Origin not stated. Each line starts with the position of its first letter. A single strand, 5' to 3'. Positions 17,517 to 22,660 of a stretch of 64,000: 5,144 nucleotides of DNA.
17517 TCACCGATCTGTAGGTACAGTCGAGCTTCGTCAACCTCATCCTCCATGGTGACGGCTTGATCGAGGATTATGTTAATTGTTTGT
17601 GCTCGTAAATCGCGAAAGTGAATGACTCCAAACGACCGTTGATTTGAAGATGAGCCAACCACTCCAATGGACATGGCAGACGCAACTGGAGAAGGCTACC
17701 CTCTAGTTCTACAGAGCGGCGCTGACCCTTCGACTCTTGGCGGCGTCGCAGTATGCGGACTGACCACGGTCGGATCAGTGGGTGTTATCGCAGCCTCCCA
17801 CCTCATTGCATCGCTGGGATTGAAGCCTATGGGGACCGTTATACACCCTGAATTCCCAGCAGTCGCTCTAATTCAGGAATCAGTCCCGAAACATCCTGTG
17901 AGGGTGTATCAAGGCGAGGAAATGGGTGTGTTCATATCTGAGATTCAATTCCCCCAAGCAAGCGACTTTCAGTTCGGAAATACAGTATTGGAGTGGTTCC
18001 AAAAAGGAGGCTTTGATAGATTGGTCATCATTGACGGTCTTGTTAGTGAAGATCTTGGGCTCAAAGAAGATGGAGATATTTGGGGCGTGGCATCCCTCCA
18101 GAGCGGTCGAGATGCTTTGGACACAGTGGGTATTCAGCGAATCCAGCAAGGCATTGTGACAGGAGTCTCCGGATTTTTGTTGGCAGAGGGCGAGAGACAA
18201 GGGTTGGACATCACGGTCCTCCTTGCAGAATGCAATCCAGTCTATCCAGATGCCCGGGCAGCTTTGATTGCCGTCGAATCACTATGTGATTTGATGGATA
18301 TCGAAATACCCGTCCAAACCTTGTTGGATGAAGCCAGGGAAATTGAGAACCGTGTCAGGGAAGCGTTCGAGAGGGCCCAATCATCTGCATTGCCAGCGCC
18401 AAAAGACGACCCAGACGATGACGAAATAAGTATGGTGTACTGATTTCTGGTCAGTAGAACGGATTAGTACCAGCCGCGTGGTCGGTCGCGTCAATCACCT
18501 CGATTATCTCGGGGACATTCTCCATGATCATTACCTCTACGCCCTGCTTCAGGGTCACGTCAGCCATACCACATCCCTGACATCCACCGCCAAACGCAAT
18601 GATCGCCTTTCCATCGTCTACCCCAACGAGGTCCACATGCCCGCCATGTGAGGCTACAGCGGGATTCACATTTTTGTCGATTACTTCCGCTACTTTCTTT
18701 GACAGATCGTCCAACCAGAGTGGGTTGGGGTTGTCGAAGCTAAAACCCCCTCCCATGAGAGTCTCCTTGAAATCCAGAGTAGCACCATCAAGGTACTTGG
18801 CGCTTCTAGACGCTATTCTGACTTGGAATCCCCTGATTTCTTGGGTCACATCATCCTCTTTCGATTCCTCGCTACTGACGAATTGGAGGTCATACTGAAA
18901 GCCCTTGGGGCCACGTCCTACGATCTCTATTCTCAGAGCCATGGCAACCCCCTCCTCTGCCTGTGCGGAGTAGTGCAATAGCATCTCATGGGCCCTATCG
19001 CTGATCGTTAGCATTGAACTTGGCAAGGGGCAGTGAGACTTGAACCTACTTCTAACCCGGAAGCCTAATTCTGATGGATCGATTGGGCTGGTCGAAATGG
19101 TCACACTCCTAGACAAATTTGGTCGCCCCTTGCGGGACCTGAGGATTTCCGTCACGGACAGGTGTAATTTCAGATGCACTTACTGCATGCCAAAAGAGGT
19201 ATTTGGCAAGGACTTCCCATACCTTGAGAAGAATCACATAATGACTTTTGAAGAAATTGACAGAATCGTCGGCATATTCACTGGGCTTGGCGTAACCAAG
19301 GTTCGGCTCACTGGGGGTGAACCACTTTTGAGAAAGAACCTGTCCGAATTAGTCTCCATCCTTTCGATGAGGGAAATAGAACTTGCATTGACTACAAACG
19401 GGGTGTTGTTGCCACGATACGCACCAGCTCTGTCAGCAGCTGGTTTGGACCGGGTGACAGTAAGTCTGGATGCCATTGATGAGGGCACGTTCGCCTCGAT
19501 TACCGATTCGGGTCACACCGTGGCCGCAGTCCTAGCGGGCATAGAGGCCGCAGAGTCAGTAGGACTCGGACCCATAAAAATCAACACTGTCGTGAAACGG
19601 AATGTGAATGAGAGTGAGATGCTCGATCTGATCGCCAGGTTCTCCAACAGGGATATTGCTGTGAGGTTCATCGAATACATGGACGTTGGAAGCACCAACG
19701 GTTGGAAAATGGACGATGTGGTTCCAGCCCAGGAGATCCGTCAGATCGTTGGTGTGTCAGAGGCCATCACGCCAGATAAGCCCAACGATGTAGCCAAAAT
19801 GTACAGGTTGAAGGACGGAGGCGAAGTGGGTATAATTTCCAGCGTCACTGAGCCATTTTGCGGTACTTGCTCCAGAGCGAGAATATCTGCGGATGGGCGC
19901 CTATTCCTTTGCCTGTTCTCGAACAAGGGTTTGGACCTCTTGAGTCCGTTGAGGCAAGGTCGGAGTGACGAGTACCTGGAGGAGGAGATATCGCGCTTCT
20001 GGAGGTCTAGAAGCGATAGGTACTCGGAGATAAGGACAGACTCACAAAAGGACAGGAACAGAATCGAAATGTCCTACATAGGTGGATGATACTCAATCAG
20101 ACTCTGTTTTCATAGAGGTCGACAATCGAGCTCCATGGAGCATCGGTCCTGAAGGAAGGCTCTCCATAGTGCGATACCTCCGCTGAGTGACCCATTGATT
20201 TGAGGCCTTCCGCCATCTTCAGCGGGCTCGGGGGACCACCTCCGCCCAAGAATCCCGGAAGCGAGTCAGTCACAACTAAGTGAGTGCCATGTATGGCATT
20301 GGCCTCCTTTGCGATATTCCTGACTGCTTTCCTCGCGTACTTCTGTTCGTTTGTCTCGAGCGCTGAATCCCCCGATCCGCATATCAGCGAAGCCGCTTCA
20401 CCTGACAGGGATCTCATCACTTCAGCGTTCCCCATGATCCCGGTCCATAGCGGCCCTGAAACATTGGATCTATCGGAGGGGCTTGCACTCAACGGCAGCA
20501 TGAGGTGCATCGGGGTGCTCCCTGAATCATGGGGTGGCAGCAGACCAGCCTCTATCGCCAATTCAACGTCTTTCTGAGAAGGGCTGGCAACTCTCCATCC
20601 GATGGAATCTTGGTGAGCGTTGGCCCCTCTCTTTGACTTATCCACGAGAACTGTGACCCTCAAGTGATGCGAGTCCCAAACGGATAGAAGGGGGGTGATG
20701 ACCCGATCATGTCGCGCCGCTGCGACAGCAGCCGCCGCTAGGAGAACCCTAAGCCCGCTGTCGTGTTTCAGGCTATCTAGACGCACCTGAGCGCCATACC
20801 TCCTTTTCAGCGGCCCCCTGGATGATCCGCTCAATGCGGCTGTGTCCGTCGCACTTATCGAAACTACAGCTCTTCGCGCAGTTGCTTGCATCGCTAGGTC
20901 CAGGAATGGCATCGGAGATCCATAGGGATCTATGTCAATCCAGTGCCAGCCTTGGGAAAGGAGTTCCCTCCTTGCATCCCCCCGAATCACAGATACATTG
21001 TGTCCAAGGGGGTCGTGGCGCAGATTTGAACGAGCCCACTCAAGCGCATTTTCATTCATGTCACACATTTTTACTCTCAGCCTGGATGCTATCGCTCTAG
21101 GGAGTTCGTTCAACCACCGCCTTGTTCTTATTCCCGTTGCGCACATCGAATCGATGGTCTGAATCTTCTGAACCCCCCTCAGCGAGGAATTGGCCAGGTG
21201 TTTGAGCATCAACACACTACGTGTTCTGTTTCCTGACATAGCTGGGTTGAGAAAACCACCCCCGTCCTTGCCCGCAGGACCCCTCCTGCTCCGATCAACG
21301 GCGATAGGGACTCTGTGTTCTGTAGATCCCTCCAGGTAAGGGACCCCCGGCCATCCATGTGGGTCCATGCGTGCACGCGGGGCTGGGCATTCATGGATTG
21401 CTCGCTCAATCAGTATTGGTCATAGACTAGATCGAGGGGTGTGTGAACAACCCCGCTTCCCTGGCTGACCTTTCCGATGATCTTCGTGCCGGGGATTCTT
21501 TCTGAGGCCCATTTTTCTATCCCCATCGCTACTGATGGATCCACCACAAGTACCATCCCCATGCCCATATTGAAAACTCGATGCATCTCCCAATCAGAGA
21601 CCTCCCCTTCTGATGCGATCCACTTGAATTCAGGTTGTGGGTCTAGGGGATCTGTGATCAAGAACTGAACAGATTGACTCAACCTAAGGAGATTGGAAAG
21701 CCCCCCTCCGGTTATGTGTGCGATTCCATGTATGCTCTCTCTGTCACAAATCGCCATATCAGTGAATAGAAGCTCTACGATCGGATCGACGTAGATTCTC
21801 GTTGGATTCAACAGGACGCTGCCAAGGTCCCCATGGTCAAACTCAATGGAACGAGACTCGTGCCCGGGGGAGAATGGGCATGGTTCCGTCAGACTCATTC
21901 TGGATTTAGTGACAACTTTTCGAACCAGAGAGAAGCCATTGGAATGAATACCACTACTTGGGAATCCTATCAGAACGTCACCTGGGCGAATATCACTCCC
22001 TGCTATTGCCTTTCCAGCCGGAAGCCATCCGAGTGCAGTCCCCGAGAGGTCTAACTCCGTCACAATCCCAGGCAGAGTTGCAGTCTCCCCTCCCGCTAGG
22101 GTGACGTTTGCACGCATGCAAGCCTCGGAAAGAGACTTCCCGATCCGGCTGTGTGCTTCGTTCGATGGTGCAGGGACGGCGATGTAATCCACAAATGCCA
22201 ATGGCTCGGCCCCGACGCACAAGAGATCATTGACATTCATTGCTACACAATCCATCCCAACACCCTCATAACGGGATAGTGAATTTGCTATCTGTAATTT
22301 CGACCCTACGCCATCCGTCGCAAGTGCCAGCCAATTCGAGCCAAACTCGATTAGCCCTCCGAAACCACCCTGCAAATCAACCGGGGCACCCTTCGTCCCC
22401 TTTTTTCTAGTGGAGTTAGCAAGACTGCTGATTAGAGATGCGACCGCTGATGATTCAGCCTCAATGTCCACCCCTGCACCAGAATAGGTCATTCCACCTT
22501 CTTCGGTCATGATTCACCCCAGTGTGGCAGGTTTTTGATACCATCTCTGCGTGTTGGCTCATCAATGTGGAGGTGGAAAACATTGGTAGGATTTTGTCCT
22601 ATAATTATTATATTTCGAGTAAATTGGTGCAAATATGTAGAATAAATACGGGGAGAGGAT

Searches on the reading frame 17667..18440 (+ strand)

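Call 84: search_protein_families(library=pfam, proteins=[window:17667-18440:+], max_evalue=0.00001)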
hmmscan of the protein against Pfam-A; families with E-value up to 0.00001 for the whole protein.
window:17667-18440:+ (258 aa): 1 family
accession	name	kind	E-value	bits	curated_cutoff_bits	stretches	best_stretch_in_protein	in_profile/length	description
PF09754.15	PAC2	-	3.3e-32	112.5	25.8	1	29-232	2-213/215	PAC2 family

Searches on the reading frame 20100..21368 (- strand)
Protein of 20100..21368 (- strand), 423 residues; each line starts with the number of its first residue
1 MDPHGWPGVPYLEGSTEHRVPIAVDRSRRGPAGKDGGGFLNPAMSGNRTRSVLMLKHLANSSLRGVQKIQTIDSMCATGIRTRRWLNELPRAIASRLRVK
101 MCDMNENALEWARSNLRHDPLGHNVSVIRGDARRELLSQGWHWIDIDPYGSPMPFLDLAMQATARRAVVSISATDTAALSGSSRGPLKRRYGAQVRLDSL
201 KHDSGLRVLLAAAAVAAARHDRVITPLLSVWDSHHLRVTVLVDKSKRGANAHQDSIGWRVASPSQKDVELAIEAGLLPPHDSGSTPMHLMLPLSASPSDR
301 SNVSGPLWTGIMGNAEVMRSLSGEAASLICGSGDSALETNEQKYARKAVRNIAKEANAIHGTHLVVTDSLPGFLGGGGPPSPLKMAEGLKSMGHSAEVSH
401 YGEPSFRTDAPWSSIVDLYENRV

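Call 33: search_protein_families(library=pfam, proteins=[window:20100-21368:-], max_evalue=0.00001)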
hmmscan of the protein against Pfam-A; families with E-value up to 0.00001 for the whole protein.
window:20100-21368:- (423 aa): 1 family
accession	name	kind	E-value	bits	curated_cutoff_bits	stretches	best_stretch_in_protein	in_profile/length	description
PF02005.22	TRM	-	9.8e-54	183.4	27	1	38-419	20-375/376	N2,N2-dimethylguanosine tRNA methyltransferase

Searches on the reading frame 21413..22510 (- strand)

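Call 33: search_protein_families(library=pfam, proteins=[window:21413-22510:-], max_evalue=0.00001)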
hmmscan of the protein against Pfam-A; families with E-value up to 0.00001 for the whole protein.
window:21413-22510:- (366 aa): 2 families
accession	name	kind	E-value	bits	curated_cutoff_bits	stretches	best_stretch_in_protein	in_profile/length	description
PF00586.29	AIRS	-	3.1e-23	82.8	24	1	56-162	9-111/112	AIR synthase related protein, N-terminal domain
PF02769.27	AIRS_C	-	5e-21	75.9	23.1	1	175-354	1-151/156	AIR synthase related protein, C-terminal domain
